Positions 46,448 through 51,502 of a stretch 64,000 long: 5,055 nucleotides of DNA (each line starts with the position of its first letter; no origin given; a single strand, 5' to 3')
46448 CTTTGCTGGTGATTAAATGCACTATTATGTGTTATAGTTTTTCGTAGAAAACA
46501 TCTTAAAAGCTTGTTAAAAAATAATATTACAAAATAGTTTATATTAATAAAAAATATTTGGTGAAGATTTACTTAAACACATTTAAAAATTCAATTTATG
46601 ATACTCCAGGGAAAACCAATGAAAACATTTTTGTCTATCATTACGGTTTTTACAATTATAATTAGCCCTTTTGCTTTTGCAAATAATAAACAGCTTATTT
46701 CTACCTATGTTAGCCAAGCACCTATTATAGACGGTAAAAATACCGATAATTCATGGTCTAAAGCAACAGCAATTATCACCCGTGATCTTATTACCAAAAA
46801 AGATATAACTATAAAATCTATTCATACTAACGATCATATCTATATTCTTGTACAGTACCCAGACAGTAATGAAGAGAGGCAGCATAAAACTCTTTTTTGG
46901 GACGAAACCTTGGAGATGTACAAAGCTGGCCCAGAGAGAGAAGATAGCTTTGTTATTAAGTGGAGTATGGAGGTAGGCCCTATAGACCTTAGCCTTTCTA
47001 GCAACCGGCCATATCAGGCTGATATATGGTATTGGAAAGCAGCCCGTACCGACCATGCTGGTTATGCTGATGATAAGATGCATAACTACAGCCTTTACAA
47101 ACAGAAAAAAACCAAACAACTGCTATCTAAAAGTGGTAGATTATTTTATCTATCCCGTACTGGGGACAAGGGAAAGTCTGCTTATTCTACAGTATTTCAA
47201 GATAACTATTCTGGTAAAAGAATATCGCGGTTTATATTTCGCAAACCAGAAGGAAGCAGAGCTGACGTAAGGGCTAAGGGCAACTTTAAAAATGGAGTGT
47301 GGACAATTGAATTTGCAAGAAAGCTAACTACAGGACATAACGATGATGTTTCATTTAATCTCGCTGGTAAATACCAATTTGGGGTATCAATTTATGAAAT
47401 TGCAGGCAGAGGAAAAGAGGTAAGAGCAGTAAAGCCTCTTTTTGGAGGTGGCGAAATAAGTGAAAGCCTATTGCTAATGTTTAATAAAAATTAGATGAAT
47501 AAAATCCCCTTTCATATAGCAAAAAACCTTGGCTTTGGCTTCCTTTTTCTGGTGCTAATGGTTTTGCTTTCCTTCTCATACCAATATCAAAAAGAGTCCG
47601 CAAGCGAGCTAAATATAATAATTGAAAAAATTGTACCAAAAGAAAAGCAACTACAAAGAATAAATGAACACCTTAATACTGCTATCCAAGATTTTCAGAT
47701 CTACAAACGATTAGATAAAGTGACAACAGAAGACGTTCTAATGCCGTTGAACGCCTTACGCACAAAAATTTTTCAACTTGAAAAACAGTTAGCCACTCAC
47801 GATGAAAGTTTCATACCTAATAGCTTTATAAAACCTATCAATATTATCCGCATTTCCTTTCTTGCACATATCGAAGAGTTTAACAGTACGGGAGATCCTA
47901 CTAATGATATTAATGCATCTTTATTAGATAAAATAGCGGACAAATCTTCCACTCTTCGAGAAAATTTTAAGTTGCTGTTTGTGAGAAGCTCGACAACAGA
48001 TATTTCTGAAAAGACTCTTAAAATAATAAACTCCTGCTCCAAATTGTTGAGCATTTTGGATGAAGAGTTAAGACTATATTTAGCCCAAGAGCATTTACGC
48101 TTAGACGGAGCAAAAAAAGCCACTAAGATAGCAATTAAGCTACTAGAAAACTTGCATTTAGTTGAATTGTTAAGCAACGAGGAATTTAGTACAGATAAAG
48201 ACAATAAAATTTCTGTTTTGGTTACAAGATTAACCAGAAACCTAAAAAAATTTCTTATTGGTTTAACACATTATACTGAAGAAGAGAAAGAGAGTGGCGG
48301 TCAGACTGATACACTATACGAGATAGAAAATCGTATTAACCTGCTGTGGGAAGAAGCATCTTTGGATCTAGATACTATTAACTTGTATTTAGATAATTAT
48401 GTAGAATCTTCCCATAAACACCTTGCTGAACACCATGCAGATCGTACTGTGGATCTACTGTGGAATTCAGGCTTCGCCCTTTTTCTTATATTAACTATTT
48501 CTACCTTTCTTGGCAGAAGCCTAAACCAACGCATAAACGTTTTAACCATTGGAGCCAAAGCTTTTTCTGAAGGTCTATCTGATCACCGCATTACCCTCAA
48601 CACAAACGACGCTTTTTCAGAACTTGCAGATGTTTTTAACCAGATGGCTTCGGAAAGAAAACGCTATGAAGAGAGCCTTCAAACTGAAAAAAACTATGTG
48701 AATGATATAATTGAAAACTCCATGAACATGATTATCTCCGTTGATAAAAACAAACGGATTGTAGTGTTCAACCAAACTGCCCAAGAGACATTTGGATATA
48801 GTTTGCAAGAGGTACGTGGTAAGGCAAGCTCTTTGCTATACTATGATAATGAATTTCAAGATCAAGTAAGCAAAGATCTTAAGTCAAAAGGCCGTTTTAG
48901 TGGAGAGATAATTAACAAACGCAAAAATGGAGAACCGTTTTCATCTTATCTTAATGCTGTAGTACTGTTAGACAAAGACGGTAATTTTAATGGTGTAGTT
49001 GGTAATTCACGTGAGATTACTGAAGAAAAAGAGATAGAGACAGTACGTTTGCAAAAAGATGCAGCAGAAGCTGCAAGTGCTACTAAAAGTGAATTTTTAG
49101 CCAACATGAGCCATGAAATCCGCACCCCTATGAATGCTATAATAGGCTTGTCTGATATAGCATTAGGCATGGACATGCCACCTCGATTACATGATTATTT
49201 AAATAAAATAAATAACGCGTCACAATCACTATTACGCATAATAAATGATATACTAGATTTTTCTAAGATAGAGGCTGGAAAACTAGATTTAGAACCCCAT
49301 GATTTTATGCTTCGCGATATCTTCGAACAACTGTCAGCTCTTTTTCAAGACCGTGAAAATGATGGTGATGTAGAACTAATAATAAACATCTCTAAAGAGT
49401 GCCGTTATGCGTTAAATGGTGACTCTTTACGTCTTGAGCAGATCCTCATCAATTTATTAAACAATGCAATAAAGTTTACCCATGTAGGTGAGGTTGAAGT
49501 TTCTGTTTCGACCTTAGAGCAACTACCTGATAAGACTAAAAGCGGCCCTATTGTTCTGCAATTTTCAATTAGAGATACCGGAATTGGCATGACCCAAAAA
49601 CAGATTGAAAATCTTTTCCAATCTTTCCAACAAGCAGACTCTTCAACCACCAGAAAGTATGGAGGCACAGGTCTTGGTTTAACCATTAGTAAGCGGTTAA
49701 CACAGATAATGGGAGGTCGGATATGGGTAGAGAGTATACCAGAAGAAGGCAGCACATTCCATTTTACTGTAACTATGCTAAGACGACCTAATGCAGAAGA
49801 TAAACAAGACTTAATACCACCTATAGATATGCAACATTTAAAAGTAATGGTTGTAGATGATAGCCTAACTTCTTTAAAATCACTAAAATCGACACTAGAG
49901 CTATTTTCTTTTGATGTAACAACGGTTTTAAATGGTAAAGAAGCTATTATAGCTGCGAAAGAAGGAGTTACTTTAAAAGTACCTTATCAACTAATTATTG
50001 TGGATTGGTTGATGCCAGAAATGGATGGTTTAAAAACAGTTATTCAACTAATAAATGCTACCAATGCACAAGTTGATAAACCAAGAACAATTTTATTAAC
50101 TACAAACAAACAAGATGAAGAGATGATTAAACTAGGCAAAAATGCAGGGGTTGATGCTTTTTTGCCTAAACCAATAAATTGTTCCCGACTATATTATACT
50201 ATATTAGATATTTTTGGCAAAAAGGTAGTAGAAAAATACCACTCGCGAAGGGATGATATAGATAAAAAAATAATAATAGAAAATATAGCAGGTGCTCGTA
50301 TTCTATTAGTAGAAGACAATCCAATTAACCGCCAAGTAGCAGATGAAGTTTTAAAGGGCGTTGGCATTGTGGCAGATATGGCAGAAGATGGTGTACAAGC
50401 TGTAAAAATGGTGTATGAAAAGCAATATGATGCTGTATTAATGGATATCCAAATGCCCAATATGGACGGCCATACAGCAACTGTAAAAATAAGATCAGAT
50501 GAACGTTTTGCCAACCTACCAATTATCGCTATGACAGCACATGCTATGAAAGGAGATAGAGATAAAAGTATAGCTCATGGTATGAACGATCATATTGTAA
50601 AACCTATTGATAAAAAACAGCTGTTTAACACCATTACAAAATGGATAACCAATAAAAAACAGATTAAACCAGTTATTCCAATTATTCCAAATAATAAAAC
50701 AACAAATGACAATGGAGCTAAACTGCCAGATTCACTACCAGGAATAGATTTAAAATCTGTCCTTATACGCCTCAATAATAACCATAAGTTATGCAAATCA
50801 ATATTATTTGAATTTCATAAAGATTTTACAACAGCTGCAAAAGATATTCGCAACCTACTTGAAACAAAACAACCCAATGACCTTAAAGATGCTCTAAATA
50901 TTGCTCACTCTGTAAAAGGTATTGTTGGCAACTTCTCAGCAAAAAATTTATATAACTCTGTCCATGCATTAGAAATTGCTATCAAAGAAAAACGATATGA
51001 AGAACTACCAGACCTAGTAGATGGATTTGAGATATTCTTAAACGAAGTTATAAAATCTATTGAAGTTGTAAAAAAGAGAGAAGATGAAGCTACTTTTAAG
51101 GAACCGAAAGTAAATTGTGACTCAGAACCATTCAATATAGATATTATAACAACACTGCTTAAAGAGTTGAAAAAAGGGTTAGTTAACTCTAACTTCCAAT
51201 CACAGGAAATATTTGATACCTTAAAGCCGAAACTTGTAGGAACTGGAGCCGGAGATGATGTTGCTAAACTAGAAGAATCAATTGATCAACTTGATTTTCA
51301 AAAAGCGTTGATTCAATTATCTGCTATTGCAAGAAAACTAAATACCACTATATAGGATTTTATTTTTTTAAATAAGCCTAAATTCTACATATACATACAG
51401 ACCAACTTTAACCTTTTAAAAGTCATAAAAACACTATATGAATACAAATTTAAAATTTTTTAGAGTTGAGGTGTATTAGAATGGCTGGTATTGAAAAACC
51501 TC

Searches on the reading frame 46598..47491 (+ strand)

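Call 70: search_protein_families(library=pfam, proteins=[window:46598-47491:+], max_evalue=0.0001)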
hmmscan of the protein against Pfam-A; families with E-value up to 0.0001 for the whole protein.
window:46598-47491:+ (298 aa): 1 family
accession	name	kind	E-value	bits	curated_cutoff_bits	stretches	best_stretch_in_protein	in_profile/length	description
PF09459.16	EB_dh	-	8.5e-21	75.5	33.3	1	67-267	29-225/236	Ethylbenzene dehydrogenase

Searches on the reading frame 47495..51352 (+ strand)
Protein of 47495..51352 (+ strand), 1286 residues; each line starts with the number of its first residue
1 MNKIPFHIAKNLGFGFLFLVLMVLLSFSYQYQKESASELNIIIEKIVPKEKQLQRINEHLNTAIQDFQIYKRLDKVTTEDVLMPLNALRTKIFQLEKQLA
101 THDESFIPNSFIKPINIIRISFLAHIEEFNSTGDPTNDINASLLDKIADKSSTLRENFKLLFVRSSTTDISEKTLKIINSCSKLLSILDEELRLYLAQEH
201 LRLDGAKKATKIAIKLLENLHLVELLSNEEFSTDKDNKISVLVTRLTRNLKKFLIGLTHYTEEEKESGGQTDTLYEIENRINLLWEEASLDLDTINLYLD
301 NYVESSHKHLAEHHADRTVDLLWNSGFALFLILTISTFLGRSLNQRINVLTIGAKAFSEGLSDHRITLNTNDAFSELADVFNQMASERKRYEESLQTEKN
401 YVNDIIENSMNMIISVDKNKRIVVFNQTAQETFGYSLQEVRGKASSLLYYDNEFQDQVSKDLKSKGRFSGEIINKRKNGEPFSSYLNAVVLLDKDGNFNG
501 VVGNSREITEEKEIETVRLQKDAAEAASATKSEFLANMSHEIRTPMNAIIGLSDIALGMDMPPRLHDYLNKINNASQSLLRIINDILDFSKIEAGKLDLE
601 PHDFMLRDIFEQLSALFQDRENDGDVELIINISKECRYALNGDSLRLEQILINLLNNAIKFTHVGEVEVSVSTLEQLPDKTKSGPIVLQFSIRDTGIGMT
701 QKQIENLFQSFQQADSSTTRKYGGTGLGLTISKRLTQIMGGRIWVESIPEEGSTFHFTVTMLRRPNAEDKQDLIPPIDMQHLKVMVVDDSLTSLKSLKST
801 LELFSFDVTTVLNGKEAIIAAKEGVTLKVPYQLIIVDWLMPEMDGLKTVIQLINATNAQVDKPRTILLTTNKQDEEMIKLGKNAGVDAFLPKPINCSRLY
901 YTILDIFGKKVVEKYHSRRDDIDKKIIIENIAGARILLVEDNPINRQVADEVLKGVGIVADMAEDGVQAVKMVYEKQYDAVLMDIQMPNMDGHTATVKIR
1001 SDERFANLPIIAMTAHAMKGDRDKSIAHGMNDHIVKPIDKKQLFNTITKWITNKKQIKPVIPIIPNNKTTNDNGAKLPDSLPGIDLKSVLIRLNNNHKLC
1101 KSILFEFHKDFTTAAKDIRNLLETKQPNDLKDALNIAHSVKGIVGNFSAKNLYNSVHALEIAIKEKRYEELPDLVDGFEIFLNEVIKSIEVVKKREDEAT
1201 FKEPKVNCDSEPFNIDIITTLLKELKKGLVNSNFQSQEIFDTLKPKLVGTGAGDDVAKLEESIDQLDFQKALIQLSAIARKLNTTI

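Call 70: search_protein_families(library=pfam, proteins=[window:47495-51352:+], max_evalue=0.0001)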
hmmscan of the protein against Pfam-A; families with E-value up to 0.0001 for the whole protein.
window:47495-51352:+ (1286 aa): 7 families
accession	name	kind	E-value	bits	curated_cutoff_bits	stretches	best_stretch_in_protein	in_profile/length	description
PF00072.30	Response_reg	-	1.5e-42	144.7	30.2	2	936-1047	1-110/111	Response regulator receiver domain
PF02518.31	HATPase_c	-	1.5e-28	99.9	26.4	1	642-760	1-108/111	Histidine kinase-, DNA gyrase B-, and HSP90-like ATPase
PF00512.31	HisKA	-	2.5e-20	72.7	26.9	1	531-595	2-66/66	His Kinase A (phospho-acceptor) domain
PF13426.13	PAS_9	-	6.9e-14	52.4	27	1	412-510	3-103/103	PAS domain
PF00989.32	PAS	-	2.4e-13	50.5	22.6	1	404-506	5-111/113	PAS fold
PF08448.16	PAS_4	-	2.2e-06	28.3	23.1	1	407-512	2-109/110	PAS fold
PF01627.28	Hpt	-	1e-05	26.1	24.6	1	1110-1184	9-80/84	Hpt domain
